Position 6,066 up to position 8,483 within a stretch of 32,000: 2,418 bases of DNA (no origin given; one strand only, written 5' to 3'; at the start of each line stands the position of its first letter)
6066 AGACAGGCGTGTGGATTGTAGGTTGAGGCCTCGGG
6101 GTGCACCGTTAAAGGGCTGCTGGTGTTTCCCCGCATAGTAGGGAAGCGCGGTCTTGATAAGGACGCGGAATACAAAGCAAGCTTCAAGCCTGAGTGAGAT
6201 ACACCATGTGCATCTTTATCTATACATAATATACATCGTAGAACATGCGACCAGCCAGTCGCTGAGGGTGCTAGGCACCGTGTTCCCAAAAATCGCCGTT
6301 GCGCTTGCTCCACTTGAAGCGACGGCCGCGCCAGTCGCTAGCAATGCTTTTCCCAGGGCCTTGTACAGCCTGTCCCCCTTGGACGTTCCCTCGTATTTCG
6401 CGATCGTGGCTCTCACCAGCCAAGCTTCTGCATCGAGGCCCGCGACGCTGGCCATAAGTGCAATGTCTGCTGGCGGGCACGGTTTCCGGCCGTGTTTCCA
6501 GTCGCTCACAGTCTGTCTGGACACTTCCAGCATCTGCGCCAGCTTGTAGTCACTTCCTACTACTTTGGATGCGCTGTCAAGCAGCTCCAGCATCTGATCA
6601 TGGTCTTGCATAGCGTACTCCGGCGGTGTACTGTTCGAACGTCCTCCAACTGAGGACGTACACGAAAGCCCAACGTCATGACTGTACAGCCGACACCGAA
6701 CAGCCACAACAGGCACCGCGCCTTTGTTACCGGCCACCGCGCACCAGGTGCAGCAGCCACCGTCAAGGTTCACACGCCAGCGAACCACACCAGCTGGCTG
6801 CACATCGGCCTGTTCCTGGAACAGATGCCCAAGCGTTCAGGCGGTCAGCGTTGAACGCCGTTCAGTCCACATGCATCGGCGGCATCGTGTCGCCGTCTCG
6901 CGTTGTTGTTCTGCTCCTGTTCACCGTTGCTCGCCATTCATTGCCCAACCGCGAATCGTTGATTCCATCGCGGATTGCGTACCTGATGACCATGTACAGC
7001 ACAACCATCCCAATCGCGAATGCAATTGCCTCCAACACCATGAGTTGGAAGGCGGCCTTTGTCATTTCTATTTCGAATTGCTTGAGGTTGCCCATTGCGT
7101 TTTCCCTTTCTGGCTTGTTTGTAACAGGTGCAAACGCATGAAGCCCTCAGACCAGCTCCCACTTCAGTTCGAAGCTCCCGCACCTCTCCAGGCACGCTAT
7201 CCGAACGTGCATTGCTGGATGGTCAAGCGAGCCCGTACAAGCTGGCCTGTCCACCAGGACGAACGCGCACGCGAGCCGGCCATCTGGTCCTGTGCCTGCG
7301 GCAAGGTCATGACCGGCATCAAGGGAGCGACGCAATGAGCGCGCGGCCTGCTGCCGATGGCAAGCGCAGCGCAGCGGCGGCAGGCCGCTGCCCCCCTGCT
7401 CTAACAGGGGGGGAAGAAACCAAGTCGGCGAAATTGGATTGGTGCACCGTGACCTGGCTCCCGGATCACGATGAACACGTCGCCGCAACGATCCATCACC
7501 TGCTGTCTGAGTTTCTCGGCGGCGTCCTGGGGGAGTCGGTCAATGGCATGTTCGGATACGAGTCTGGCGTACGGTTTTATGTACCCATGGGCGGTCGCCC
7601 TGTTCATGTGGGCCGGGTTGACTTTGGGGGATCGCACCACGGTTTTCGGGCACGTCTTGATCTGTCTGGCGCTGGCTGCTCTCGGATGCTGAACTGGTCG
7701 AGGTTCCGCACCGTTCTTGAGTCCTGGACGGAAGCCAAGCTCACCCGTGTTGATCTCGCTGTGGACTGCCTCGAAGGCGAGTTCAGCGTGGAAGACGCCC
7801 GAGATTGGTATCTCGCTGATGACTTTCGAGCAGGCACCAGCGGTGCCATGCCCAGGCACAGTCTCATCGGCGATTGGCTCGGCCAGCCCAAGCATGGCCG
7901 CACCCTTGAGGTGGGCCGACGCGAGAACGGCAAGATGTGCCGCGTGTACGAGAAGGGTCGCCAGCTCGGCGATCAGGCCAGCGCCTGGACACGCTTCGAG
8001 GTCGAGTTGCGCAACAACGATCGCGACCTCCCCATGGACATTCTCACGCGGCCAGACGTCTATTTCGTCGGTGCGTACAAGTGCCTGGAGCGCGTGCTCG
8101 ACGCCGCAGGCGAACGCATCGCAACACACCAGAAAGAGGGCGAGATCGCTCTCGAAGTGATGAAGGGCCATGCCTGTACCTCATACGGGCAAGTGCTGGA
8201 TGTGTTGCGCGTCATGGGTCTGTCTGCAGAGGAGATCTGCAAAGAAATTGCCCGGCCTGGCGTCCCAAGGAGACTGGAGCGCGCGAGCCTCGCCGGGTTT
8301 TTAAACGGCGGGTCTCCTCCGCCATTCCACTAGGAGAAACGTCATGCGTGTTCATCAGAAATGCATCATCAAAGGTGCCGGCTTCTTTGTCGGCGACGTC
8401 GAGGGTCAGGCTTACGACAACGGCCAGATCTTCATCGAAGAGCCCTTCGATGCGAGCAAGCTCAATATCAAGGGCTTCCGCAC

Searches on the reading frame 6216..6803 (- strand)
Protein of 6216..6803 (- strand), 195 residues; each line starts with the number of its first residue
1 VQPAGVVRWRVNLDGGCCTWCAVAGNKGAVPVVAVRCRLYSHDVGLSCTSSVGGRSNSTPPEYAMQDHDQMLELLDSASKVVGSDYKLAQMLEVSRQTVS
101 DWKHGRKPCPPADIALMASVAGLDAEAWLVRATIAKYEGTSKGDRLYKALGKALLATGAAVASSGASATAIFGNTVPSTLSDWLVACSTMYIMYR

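Call 89: search_protein_families(library=pfam, proteins=[window:6216-6803:-], max_evalue=0.0001)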
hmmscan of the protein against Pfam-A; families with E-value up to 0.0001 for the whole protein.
window:6216-6803:- (195 aa): 1 family
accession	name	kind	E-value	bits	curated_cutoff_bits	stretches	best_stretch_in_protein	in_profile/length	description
PF15943.11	YdaS_toxin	-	3.7e-07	30.3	30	1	75-112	1-38/65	Bacterial toxin YdaS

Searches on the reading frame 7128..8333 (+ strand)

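Call 89: search_protein_families(library=pfam, proteins=[window:7128-8333:+], max_evalue=0.0001)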
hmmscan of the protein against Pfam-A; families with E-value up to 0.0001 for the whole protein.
window:7128-8333:+ (401 aa): 1 family
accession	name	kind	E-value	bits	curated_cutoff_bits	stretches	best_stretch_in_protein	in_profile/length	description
PF02486.25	Rep_trans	-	5.2e-21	75.6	29.6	1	203-327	1-126/201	Replication initiation factor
